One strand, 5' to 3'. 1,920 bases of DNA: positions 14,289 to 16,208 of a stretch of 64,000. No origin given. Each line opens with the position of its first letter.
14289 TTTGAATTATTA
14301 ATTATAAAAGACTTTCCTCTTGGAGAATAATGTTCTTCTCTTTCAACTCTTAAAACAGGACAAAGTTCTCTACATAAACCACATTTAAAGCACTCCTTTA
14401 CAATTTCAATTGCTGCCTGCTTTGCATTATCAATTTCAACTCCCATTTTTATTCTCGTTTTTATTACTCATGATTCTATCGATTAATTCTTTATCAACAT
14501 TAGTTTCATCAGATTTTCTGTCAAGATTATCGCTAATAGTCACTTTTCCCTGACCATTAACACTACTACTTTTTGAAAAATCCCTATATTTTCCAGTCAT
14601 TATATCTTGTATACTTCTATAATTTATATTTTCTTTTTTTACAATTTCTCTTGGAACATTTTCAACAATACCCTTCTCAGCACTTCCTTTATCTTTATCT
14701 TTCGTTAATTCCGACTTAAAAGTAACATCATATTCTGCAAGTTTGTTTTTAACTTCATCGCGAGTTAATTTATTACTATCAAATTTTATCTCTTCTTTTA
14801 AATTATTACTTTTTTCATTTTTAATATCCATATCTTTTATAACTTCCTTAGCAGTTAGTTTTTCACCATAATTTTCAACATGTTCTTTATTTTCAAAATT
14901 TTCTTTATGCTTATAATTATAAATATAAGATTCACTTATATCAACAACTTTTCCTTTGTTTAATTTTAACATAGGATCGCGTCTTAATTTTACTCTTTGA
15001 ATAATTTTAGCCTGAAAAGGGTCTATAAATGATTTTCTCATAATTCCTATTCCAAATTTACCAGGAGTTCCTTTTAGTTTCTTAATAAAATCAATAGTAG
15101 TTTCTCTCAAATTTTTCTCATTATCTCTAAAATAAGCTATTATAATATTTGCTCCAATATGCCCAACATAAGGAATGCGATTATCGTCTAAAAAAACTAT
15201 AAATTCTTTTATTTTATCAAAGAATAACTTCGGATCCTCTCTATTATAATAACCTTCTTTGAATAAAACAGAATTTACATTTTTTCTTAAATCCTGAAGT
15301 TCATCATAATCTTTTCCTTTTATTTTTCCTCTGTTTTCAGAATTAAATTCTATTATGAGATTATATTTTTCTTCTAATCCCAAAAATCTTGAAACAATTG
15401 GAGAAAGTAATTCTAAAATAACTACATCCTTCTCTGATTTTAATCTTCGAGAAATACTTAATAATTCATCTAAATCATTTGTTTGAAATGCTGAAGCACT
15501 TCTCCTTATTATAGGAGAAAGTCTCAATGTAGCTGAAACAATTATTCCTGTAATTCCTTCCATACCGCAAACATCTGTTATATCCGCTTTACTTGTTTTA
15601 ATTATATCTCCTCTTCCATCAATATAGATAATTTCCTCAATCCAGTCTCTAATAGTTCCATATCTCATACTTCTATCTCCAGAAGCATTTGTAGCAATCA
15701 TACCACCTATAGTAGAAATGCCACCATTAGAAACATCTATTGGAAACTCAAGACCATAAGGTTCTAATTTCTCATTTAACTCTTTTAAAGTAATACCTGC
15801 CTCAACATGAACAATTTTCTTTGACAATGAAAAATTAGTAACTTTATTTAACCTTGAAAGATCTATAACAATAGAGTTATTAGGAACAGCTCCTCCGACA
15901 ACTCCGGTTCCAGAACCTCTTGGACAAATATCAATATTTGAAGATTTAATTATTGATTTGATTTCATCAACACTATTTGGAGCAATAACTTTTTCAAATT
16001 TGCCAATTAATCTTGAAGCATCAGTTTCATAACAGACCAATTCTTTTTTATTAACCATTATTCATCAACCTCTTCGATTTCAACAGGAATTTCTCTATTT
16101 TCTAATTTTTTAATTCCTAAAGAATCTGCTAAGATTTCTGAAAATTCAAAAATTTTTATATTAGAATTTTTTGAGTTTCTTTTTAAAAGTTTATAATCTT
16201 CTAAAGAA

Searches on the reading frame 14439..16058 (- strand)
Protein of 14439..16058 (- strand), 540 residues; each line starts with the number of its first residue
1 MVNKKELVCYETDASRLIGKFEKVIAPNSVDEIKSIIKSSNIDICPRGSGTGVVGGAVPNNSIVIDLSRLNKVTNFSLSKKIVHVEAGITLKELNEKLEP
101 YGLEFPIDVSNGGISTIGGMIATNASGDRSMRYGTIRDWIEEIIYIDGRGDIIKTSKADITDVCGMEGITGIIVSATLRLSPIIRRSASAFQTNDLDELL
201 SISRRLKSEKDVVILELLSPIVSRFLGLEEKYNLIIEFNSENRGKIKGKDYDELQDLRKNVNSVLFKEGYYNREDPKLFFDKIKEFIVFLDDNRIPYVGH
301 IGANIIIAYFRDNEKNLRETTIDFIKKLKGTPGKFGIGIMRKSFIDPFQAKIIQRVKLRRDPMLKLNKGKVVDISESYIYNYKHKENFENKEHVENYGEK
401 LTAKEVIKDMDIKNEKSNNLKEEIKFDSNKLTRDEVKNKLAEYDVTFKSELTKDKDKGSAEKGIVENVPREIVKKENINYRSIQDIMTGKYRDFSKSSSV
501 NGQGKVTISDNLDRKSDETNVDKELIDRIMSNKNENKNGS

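Call 12: search_protein_families(library=pfam, proteins=[window:14439-16058:-], max_evalue=0.00001)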
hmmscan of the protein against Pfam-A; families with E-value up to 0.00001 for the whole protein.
window:14439-16058:- (540 aa): 1 family
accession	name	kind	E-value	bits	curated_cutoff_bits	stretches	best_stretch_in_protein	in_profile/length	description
PF01565.28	FAD_binding_4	-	4.1e-33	114.4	26.4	1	23-156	3-139/139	FAD binding domain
